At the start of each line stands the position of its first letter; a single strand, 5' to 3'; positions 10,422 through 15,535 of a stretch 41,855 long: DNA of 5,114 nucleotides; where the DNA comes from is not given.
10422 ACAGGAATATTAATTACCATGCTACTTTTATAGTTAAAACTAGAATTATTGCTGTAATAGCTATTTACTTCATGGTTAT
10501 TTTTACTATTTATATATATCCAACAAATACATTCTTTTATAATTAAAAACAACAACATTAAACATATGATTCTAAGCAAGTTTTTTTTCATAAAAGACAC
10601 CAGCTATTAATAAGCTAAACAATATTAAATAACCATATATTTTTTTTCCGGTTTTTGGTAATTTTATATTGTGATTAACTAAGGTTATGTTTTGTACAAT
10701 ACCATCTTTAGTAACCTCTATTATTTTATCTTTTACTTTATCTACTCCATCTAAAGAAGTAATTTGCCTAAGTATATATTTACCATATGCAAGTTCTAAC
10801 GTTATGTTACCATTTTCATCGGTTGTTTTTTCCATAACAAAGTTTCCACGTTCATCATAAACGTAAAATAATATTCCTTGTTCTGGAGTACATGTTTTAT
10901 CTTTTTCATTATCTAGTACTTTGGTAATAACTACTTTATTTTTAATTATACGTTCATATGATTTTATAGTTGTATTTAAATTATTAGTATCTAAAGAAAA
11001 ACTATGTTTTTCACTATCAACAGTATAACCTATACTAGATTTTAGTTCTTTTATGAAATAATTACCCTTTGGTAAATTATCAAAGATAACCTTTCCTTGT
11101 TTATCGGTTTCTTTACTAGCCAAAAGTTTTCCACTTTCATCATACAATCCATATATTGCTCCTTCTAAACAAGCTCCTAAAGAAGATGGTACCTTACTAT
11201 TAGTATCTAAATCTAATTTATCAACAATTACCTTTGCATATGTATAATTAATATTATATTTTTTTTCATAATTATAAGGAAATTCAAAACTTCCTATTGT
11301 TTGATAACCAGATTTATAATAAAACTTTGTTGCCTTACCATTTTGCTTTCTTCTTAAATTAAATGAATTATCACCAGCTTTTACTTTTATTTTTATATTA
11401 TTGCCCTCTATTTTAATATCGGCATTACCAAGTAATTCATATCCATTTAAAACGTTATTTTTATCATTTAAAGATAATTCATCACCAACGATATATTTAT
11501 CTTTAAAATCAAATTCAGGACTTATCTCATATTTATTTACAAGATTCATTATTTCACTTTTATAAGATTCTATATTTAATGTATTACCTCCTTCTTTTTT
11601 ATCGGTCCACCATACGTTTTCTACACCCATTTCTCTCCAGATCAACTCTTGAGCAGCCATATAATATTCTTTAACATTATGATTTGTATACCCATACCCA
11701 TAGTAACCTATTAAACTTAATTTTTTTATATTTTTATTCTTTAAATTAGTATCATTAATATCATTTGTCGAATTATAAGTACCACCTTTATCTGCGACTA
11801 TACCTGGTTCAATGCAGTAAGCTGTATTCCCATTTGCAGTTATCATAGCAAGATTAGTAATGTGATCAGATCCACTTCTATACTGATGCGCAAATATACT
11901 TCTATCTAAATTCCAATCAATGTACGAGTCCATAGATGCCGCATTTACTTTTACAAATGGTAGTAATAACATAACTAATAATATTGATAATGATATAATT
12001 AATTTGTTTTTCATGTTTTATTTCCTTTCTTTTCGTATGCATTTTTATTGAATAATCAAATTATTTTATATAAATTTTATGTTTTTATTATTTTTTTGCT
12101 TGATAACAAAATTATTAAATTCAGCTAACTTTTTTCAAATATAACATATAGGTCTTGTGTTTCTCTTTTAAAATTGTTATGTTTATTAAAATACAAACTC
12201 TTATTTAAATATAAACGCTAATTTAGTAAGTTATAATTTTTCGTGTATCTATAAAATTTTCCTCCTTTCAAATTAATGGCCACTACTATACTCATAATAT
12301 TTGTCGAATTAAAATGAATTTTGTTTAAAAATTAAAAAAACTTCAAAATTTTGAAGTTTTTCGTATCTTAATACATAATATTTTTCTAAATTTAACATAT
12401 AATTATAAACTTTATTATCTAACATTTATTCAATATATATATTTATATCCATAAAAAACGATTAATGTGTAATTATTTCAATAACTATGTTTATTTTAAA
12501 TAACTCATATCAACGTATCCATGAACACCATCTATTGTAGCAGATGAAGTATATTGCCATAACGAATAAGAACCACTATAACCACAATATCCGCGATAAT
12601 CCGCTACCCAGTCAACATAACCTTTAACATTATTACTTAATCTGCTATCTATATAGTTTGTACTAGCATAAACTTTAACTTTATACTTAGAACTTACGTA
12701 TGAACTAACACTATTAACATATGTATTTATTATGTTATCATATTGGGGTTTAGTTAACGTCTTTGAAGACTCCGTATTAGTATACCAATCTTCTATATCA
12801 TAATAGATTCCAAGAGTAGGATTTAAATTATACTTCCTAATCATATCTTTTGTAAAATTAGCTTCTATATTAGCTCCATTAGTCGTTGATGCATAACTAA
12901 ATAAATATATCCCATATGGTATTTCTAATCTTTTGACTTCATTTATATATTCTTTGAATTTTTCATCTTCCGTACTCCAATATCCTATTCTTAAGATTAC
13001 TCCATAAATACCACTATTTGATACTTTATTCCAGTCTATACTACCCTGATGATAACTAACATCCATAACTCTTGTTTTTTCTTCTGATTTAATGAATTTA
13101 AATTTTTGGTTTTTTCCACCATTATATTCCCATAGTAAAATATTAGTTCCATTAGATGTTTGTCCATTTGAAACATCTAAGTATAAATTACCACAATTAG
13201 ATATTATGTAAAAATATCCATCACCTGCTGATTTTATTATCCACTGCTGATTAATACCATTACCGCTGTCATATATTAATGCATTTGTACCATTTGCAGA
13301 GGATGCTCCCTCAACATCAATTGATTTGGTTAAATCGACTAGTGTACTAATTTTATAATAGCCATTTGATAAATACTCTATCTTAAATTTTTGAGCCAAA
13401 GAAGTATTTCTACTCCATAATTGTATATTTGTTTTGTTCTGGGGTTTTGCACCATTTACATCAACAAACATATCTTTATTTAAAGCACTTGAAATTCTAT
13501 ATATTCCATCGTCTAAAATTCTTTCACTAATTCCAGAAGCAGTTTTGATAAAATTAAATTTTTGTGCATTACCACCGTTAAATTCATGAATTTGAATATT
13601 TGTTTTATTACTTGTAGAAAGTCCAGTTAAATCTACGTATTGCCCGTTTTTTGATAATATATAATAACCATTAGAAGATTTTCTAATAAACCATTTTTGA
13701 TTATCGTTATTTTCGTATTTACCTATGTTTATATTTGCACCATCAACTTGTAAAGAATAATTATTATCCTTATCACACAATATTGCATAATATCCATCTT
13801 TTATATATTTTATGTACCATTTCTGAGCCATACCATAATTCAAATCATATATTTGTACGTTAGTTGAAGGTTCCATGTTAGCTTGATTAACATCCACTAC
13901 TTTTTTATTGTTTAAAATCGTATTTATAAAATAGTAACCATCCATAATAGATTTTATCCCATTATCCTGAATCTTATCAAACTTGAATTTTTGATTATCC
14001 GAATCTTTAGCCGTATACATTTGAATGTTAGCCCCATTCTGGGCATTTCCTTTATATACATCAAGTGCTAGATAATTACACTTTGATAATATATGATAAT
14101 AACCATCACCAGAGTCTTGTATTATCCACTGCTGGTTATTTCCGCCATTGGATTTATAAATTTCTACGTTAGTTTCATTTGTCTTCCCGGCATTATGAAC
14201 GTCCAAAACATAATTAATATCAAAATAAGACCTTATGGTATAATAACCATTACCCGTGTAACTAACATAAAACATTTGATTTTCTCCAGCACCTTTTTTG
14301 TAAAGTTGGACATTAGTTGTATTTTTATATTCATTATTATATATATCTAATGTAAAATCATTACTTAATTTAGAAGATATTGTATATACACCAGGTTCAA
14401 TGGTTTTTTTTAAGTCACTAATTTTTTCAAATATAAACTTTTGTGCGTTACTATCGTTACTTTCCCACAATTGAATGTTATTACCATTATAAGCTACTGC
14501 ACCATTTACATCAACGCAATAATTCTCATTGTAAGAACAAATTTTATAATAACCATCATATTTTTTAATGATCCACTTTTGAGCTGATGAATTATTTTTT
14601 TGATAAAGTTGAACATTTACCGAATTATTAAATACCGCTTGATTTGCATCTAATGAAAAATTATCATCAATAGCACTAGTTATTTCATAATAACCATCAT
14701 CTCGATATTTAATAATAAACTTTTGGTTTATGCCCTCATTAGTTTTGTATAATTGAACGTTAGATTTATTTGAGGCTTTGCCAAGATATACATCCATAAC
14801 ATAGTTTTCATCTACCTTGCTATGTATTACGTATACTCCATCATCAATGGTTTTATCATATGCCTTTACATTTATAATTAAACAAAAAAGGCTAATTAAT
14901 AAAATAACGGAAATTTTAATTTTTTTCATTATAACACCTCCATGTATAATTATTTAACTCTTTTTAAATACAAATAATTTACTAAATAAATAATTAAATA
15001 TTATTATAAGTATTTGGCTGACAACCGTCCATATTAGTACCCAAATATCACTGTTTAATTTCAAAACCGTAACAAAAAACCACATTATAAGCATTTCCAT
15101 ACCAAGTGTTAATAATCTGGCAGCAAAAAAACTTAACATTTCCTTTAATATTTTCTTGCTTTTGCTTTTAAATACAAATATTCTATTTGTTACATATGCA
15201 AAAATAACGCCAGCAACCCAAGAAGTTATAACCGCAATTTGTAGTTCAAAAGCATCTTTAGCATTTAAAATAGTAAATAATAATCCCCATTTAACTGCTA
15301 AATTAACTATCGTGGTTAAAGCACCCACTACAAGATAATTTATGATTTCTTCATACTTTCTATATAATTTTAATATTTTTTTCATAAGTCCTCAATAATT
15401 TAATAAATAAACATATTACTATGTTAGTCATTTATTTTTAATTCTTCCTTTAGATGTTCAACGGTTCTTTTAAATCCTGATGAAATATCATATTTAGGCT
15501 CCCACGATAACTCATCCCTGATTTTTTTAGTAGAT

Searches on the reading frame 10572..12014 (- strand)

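Call 7: search_protein_families(library=pfam, proteins=[window:10572-12014:-], max_evalue=0.001)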
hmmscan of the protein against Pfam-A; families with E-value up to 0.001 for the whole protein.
window:10572-12014:- (480 aa): 5 families
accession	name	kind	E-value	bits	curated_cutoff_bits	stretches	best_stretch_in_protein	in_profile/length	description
PF17802.7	SpaA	-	4.9e-23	81.5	23.1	2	274-351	7-86/91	Prealbumin-like fold domain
PF17210.9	SdrD_B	-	4.1e-08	33.8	29.7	1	284-338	25-78/112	SdrD B-like domain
PF08341.16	TED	-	9.6e-07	29.6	22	1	64-137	1-75/102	Thioester domain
PF11974.14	bMG3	-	2.7e-05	24.5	34.9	0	284-314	29-59/103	Bacterial alpha-2-macroglobulin MG3 domain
PF20610.3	TED_2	-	0.00019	21.8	27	1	49-118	17-78/131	Thioester domain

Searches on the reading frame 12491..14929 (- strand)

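Call 7: search_protein_families(library=pfam, proteins=[window:12491-14929:-], max_evalue=0.001)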
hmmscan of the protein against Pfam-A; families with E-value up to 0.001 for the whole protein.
window:12491-14929:- (812 aa): 4 families
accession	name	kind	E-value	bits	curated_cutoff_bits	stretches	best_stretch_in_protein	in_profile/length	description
PF14200.12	RicinB_lectin_2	-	6.4e-102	334.9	25.6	10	217-305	2-89/89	Ricin-type beta-trefoil lectin domain-like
PF00652.28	Ricin_B_lectin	-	4.7e-43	146.8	29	4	183-315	4-126/126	Ricin-type beta-trefoil lectin domain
PF01183.26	Glyco_hydro_25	-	4e-16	60.3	27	1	622-802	1-180/180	Glycosyl hydrolases family 25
PF16850.11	Inhibitor_I66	-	2.8e-05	24.5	27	0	327-429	2-105/146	Peptidase inhibitor I66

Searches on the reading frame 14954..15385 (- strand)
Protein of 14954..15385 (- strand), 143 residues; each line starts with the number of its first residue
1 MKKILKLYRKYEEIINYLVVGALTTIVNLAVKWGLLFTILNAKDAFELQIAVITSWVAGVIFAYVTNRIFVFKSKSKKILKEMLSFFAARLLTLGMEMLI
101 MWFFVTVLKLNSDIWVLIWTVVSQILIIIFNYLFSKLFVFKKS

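Call 7: search_protein_families(library=pfam, proteins=[window:14954-15385:-], max_evalue=0.001)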
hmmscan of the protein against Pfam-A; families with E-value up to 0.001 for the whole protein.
window:14954-15385:- (143 aa): 1 family
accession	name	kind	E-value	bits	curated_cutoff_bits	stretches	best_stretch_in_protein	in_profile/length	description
PF04138.20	GtrA_DPMS_TM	-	1.5e-21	77.2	26.1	1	17-140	2-117/117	GtrA/DPMS, transmembrane domain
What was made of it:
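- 14954..15385 (-): 143-aa GtrA-family protein. It is the only flippase candidate for polyprenyl-P-monosaccharides in the window and lies about 7.7 kb downstream of the fusion gene. Pfam GtrA_DPMS_TM 1.5e-21 (call 7).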

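Call 33: search_protein_families(library=ncbifam, proteins=[window:14954-15385:-], max_evalue=0.001)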
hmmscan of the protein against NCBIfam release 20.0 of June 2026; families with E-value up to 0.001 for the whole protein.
window:14954-15385:- (143 aa): 0 families
